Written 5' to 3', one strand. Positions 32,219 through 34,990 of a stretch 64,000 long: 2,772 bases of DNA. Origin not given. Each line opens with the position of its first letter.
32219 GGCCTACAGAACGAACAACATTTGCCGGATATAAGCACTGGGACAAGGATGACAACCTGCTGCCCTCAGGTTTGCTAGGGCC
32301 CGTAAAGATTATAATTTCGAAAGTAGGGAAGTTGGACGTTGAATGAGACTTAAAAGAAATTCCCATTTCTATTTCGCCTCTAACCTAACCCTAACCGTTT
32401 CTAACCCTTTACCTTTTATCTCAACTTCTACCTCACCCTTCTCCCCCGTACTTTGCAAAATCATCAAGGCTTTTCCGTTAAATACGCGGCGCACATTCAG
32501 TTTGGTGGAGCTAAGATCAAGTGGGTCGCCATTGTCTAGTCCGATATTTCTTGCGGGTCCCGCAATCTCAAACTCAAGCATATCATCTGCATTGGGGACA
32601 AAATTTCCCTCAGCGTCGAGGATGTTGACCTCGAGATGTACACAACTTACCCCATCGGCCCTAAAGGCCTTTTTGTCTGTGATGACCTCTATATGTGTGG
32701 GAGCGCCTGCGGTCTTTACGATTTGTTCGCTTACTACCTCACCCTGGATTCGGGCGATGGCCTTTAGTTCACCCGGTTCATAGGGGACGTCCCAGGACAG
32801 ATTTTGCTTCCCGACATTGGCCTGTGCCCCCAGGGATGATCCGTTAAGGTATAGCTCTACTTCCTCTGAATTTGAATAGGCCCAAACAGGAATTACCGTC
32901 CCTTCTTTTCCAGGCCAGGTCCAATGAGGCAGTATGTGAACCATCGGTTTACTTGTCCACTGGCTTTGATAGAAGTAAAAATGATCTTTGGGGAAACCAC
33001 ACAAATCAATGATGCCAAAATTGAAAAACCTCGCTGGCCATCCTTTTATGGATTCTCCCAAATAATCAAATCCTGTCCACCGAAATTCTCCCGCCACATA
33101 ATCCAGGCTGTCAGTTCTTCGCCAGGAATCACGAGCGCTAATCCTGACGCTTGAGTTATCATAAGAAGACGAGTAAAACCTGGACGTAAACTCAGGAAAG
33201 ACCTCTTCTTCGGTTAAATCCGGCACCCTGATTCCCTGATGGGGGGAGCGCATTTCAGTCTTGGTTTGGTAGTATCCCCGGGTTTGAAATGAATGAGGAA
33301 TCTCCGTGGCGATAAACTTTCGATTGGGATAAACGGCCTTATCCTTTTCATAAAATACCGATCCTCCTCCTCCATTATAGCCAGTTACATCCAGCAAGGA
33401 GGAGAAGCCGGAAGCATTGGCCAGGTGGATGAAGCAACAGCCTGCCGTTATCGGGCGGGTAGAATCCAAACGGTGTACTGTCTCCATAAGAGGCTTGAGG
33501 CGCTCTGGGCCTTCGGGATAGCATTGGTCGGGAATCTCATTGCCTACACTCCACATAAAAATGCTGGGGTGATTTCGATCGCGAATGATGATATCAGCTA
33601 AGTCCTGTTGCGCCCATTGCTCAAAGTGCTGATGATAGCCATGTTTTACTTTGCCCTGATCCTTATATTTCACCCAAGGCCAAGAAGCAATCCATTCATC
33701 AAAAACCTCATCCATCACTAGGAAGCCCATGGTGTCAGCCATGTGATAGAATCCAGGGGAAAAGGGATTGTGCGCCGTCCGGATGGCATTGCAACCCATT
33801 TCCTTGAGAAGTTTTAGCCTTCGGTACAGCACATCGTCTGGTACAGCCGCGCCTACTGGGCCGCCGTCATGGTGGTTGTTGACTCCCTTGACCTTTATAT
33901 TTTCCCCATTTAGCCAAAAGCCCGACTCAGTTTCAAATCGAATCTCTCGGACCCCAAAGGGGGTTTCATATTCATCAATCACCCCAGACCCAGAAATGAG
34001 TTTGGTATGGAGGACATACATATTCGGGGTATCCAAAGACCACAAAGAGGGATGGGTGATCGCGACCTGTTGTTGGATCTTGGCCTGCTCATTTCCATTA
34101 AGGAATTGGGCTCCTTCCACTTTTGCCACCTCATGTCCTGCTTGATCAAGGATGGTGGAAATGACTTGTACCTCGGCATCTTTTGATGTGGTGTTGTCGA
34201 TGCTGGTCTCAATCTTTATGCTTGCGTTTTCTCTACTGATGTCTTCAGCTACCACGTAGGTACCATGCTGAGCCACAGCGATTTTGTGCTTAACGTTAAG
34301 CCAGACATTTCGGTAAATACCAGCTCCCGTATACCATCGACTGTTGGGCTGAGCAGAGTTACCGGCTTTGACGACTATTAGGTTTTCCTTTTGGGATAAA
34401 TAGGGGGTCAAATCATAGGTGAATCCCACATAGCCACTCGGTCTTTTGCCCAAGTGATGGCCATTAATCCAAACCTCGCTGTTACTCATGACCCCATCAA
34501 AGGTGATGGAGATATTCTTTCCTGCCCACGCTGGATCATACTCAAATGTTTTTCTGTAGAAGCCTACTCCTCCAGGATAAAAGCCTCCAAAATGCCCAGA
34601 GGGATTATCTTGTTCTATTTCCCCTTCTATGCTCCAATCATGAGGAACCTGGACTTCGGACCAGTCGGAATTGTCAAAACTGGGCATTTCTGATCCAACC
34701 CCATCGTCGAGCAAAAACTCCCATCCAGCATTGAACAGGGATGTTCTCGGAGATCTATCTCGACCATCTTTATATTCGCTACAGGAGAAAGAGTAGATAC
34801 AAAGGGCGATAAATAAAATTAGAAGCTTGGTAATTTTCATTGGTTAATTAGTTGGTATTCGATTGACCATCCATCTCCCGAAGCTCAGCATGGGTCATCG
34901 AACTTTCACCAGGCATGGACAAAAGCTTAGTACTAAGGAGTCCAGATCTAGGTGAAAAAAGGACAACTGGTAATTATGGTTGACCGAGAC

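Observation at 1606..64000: A ~62-kb super-locus that looks built for a sulfated, rhamnose-rich polysaccharide, without an obvious canonical lyase set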

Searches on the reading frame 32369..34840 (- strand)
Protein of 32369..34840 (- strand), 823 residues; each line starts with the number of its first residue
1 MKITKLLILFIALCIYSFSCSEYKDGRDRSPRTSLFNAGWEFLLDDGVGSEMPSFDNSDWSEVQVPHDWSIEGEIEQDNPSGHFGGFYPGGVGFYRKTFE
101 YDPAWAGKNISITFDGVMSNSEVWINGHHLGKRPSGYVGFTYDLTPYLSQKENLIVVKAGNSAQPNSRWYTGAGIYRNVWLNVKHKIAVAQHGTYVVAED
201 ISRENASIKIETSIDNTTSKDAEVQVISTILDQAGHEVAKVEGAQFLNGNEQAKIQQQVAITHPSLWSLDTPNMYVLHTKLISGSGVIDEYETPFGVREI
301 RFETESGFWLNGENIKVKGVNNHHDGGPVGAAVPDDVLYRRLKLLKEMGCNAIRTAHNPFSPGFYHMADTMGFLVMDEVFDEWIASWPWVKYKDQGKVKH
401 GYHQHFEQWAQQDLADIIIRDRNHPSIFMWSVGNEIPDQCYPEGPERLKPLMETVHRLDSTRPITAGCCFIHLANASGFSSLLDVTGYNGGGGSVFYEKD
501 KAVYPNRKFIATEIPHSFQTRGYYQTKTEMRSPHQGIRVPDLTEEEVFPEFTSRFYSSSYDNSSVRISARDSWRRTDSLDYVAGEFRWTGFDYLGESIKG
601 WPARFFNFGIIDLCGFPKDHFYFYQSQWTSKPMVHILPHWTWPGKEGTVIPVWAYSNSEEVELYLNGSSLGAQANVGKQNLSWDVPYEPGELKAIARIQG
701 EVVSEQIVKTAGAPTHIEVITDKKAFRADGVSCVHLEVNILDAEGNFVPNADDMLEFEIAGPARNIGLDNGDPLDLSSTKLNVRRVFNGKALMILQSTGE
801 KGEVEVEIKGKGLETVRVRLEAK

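Call 6: search_protein_families(library=pfam, proteins=[window:32369-34840:-], max_evalue=0.001)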
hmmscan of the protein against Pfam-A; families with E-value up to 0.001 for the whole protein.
window:32369-34840:- (823 aa): 7 families
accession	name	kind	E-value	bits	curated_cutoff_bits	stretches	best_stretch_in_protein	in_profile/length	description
PF02836.23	Glyco_hydro_2_C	-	1.4e-31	110.3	21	1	305-465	5-159/302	Glycosyl hydrolases family 2, TIM barrel domain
PF18565.7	Glyco_hydro2_C5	-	7.7e-28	96.8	32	1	717-818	1-102/103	Glycoside hydrolase family 2 C-terminal domain 5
PF02837.24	Glyco_hydro_2_N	-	3.5e-27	95.8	28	1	36-181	4-165/169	Glycosyl hydrolases family 2, sugar binding domain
PF16355.11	DUF4982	-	2.7e-20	72.5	23.9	1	647-703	1-60/61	Domain of unknown function (DUF4982)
PF00703.27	Glyco_hydro_2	-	2.9e-18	67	23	1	199-298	10-109/109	Glycosyl hydrolases family 2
PF22666.2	Glyco_hydro_2_N2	-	5.6e-07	30.2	27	1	95-162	52-120/167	Glycosyl hydrolase 2 galactose-binding domain-like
PF13364.12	BetaGal_ABD2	-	0.00017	22.8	23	0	86-145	31-90/112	Beta-galactosidase second all-beta domain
